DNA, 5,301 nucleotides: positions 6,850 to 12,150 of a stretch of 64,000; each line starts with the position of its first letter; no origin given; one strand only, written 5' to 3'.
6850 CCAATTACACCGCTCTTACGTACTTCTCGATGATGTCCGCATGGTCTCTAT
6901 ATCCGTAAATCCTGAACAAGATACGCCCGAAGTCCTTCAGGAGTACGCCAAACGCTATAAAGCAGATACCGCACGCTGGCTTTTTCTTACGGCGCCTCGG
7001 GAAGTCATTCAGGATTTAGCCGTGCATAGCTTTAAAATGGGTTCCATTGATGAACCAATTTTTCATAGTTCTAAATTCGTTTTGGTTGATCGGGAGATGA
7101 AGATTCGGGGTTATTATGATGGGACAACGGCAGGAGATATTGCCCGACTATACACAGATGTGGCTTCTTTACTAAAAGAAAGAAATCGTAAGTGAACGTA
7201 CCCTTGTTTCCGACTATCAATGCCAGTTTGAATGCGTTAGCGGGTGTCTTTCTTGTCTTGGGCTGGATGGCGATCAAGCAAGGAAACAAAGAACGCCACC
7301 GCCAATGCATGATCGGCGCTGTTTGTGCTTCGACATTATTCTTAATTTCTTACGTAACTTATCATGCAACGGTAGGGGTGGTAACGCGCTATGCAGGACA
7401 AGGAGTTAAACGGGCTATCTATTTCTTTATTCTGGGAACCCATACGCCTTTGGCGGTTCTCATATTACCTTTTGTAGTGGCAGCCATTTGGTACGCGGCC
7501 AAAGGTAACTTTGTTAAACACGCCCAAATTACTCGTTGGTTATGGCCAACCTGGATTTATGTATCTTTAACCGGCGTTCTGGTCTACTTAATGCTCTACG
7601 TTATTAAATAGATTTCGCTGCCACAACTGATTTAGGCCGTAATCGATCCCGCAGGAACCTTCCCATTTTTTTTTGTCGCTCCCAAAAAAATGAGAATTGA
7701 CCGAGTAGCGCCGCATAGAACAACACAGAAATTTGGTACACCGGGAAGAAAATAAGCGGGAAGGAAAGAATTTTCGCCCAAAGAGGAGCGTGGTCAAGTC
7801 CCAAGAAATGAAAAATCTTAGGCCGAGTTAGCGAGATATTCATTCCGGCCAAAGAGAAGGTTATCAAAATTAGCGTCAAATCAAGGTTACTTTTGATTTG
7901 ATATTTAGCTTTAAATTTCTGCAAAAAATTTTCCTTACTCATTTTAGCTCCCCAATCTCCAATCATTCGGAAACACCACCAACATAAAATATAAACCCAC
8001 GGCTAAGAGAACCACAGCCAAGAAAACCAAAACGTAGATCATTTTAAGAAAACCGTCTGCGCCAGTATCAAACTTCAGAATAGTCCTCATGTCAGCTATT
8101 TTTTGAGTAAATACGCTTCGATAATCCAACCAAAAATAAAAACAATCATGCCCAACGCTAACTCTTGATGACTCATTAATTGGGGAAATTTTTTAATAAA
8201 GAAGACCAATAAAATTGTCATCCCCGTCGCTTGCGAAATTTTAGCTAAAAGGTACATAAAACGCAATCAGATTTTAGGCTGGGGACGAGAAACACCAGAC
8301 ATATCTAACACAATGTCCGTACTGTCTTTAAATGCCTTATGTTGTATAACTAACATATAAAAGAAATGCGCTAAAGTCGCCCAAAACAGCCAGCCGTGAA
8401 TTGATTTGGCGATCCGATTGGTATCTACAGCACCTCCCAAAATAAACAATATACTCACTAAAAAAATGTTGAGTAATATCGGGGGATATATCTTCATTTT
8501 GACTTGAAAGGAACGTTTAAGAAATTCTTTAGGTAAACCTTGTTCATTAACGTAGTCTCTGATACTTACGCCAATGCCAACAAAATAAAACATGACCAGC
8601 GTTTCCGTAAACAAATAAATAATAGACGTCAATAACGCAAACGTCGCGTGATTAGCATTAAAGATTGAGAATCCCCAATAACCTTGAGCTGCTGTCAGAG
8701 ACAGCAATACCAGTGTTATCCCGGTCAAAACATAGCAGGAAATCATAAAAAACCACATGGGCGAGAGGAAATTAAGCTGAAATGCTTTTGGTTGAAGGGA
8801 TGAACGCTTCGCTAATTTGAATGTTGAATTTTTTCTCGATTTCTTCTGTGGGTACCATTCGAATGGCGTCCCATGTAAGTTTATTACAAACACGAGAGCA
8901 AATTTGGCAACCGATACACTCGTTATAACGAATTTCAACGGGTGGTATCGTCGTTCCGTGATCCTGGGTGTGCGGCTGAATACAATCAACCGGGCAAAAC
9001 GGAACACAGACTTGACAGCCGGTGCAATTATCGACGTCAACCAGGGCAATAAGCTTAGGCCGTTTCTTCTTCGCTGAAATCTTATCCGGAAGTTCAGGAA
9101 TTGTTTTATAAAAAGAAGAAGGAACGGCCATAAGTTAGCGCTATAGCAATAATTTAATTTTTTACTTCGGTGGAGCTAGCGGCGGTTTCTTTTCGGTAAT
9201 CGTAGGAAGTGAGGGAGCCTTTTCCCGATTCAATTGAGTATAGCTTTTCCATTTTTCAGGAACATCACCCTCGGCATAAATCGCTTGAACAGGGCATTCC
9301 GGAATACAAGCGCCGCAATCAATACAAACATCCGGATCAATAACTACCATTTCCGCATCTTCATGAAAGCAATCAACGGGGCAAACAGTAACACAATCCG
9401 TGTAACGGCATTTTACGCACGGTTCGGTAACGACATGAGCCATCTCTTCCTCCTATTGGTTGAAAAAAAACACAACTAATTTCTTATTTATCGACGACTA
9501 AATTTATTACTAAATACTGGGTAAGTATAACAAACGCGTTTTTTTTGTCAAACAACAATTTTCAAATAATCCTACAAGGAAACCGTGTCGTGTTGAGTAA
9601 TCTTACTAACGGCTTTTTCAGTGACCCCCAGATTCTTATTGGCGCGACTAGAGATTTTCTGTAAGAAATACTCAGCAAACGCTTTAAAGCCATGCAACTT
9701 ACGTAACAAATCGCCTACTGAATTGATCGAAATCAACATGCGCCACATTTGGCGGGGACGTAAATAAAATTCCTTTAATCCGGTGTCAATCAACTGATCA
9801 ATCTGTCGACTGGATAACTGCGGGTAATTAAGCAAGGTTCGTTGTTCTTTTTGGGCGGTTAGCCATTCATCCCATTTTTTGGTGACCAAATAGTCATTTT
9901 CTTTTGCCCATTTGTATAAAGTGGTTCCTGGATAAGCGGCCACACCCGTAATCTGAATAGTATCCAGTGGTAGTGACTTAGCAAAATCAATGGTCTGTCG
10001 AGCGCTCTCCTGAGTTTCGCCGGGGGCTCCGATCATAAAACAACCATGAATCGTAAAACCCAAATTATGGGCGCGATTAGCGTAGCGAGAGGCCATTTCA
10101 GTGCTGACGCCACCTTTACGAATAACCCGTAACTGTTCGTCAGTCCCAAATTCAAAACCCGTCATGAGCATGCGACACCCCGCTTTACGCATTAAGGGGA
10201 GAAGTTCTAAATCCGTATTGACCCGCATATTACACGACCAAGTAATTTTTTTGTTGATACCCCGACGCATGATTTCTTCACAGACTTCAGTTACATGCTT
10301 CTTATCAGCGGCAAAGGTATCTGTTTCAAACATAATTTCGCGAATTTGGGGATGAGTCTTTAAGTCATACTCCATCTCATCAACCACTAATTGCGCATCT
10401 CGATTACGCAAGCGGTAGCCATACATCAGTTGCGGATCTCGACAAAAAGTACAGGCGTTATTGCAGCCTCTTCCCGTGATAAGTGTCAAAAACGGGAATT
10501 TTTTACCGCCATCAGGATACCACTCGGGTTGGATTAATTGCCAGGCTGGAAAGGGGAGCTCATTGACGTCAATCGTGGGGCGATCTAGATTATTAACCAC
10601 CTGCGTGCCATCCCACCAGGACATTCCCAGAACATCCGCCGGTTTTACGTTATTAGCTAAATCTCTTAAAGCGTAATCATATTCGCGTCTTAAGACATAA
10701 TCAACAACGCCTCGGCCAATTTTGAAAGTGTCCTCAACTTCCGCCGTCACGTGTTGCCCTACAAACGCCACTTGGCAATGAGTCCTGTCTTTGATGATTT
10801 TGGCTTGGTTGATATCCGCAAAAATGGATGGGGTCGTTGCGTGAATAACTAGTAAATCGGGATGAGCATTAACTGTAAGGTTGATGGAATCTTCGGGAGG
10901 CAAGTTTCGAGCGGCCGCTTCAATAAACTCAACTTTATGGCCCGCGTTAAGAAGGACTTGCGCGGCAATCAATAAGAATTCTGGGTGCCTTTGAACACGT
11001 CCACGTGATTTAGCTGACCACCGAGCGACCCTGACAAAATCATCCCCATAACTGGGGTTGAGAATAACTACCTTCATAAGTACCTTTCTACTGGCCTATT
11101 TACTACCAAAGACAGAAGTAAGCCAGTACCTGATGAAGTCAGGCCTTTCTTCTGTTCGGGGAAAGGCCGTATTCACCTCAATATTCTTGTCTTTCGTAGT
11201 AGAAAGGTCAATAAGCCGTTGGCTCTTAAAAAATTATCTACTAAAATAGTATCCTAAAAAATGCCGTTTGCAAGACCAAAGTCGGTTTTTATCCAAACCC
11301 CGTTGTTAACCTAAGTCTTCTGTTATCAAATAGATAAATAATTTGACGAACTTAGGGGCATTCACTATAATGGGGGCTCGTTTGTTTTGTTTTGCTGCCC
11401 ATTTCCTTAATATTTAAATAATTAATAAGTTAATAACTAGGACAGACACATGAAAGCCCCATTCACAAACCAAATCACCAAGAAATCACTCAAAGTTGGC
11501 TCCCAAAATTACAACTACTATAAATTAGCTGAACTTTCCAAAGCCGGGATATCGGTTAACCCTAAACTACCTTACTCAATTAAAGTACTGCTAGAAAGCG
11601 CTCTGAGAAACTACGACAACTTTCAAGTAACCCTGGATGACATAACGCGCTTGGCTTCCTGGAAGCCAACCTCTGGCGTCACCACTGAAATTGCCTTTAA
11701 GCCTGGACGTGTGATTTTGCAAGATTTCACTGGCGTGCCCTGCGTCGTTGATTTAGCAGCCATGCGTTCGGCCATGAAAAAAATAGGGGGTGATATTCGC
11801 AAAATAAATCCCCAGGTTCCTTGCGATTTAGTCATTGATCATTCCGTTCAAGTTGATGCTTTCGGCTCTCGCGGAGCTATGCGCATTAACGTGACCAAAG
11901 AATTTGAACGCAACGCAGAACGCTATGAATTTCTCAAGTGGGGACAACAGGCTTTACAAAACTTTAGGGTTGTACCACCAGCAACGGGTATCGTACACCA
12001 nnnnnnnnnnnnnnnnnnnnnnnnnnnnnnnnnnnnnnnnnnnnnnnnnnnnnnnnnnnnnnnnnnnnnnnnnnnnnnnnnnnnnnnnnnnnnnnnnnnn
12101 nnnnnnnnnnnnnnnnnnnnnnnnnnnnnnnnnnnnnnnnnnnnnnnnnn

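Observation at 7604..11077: Uncharacterised operon: B12-radical SAM enzyme, two ferredoxins, a His-rich membrane protein and small hydrophobic peptides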

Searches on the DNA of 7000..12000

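Call 32: search_rna_families(source=window, start=7000, end=12000, threshold=evalue, max_evalue=1)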
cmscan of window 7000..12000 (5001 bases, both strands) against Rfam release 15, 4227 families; matches with E-value up to 1: 2.
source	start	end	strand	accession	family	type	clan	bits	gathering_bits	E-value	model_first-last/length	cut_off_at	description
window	8399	8605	-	RF01476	rliF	Gene; sRNA;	-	25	60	0.42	1-220/220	no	Listeria sRNA rliF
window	8986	9062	-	RF02085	Yar_1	Gene; lncRNA;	-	19.1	50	0.98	1-74/74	no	Yellow-achaete intergenic RNA conserved region 1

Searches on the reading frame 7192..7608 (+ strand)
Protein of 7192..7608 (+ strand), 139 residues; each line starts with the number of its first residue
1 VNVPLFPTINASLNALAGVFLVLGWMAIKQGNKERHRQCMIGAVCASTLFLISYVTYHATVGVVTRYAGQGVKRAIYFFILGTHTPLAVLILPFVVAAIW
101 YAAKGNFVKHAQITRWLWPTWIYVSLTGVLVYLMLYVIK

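Call 53: search_protein_families(library=pfam, proteins=[window:7192-7608:+], max_evalue=0.001)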
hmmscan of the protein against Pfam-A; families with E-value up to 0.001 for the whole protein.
window:7192-7608:+ (139 aa): 1 family
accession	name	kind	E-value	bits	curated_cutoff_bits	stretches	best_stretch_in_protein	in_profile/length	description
PF04238.17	DUF420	-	3.7e-40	137.7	30.5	1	6-135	1-130/130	Protein of unknown function (DUF420)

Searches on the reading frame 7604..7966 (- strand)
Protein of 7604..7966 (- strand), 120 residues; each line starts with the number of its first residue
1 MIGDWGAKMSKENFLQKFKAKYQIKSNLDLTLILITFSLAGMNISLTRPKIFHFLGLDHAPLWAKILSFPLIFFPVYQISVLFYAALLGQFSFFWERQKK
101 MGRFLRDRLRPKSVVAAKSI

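Call 3: search_protein_families(library=pfam, proteins=[window:7604-7966:-], max_evalue=0.01)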
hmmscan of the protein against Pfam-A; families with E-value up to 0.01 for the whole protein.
window:7604-7966:- (120 aa): 1 family
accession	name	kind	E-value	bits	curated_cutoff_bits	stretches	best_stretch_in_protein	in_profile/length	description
PF20584.3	DUF6787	-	6.1e-18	65.4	27.5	1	32-105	1-75/79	Family of unknown function (DUF6787)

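Call 4: search_protein_families(library=ncbifam, proteins=[window:7604-7966:-], max_evalue=0.01)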
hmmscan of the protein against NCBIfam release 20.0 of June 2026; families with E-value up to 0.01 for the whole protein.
window:7604-7966:- (120 aa): 0 families

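Call 22: find_homologous_proteins(query=window:7607-7942:-, max_evalue=0.001)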
Query window:7607-7942:- (112 aa): 2 proteins with E <= 0.001 among 5 candidates.
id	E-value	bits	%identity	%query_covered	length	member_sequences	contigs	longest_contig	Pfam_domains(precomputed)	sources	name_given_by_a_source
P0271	3.6e-66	238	100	100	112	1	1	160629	PF20584.4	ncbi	-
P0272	1.5e-14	72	47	78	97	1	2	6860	PF20584.4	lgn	-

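Call 42: find_related_loci(query=A3, collection=metagenome_contigs, flank=6000)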
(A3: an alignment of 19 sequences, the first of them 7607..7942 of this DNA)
Query A3 (112 aa) in metagenome_contigs; peptide patterns used: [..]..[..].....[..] (x = any residue, [..] = any of these).
517 stretches matched a pattern; 310 encode a relative of the query (tblastn E <= 1e-3); the best 80 are kept; 80 distinct loci.
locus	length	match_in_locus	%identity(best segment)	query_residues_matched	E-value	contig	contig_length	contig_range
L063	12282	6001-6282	52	5-98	9e-30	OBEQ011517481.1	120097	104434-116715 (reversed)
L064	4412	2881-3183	51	2-102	6e-30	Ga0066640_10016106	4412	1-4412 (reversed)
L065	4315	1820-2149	50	4-112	2e-29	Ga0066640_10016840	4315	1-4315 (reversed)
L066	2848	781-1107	43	4-111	3e-28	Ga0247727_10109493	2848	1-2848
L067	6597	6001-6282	50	5-97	6e-28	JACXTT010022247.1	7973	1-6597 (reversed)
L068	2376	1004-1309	48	4-105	9e-28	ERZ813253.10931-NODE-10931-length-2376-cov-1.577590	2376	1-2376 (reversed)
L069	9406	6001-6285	51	5-98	6e-28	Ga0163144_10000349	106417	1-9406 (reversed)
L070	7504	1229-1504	48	8-98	1e-27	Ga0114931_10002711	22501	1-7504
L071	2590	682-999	47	7-111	3e-27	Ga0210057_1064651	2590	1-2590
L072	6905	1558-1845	47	7-102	3e-27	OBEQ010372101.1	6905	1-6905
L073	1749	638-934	45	1-98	4e-27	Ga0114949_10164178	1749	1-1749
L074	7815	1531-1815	47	7-100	6e-27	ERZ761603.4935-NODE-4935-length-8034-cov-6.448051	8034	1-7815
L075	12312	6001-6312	48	2-104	6e-27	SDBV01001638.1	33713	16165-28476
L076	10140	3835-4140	46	4-105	6e-27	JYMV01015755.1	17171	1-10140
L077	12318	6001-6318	46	1-105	7e-27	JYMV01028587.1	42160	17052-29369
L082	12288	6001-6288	42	2-97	1e-25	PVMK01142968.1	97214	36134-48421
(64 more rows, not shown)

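Call 45: search_protein_families(library=pfam, proteins=[L082:1794-2276:-, L082:2340-3212:-, L082:3283-3744:-, L082:3815-5359:+, L082:5360-5959:+, L075:3609-4355:+, L075:4949-5896:-, L076:4068-4724:-, L076:4743-5354:-, L076:5345-6448:-], max_evalue=0.0001)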
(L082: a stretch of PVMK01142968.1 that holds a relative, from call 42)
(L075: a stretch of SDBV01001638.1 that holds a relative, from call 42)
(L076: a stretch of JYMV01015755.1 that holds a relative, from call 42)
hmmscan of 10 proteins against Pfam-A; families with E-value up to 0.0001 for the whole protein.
L082:1794-2276:- (160 aa): 1 family
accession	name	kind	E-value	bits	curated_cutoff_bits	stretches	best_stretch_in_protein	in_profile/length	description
PF14317.12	YcxB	-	1.6e-08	34.6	23.3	1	91-151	1-60/61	YcxB-like protein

L082:2340-3212:- (290 aa): 2 families
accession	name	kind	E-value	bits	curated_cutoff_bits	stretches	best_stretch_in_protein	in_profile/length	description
PF01729.25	QRPTase_C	-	1.4e-53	181.6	23.1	1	115-284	1-169/169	Quinolinate phosphoribosyl transferase, C-terminal domain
PF02749.22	QRPTase_N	-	3.5e-17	62.8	27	1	31-113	4-82/82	Quinolinate phosphoribosyl transferase, N-terminal domain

L082:3283-3744:- (153 aa): 1 family
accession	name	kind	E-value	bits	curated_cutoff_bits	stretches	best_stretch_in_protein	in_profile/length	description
PF16022.11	DUF4783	-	2.4e-33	114.7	24.1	1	49-150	1-101/102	Domain of unknown function (DUF4783)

L082:3815-5359:+ (514 aa): 2 families
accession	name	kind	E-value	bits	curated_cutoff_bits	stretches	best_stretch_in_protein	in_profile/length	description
PF06415.18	iPGM_N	-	1e-81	274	27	1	88-303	1-217/217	BPG-independent PGAM N-terminus (iPGM_N)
PF01676.23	Metalloenzyme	-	7.2e-80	268.6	24.3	1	10-503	1-251/252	Metalloenzyme superfamily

L082:5360-5959:+ (199 aa): 0 families

L075:3609-4355:+ (248 aa): 1 family
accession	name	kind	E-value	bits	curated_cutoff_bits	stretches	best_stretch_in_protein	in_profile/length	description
PF00300.27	His_Phos_1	-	2.3e-34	119.2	21.7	2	4-123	1-115/194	Histidine phosphatase superfamily (branch 1)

L075:4949-5896:- (315 aa): 1 family
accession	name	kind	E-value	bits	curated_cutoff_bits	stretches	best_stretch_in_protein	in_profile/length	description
PF00582.32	Usp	-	1.7e-31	110.1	24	2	158-300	3-141/141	Universal stress protein family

L076:4068-4724:- (218 aa): 2 families
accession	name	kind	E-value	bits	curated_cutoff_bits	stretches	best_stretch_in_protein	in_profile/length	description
PF02527.21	GidB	-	7.5e-33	113.9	27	1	19-160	1-143/184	rRNA small subunit methyltransferase G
PF13847.12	Methyltransf_31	-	3.9e-08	33.5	27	1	66-143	2-85/145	Methyltransferase domain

L076:4743-5354:- (203 aa): 4 families
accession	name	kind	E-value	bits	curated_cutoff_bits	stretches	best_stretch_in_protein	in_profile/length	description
PF08281.18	Sigma70_r4_2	-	8.8e-19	67.3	25.7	1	141-192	3-54/54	Sigma-70, region 4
PF04542.20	Sigma70_r2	-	2.4e-15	56.5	24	1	34-101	1-70/71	Sigma-70 region 2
PF04545.22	Sigma70_r4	-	2.5e-12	46.5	24.1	1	147-190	3-46/50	Sigma-70, region 4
PF07638.17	Sigma70_ECF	-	1.6e-08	35.1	21.1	1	19-196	7-183/185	ECF sigma factor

L076:5345-6448:- (367 aa): 4 families
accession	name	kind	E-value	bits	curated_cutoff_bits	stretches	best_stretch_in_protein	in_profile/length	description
PF00535.33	Glycos_transf_2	-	2.4e-21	76.8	23.3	1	45-162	1-116/168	Glycosyl transferase family 2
PF13641.12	Glyco_tranf_2_3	-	1.1e-10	42.4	27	1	44-267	3-227/230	Glycosyltransferase like family 2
PF10111.15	Glyco_tranf_2_2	-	6.3e-08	32.9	27.3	1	45-138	1-95/276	Glycosyltransferase like family 2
PF13632.12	Glyco_trans_2_3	-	6.7e-06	26.5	27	1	164-314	38-189/198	Glycosyl transferase family group 2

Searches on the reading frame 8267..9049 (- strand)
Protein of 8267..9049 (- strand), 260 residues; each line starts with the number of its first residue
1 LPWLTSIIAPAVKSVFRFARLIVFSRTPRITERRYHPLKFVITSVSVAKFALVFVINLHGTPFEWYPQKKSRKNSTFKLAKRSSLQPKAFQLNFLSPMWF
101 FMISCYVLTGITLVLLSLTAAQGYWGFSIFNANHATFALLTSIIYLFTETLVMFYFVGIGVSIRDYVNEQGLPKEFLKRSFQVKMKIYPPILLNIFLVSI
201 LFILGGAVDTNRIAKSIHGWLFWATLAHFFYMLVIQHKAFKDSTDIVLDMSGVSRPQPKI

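Call 3: search_protein_families(library=pfam, proteins=[window:8267-9049:-], max_evalue=0.01)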
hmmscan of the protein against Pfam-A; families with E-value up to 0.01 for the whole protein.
window:8267-9049:- (260 aa): 0 families

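Call 4: search_protein_families(library=ncbifam, proteins=[window:8267-9049:-], max_evalue=0.01)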
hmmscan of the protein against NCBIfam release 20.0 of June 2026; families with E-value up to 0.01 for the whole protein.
window:8267-9049:- (260 aa): 0 families
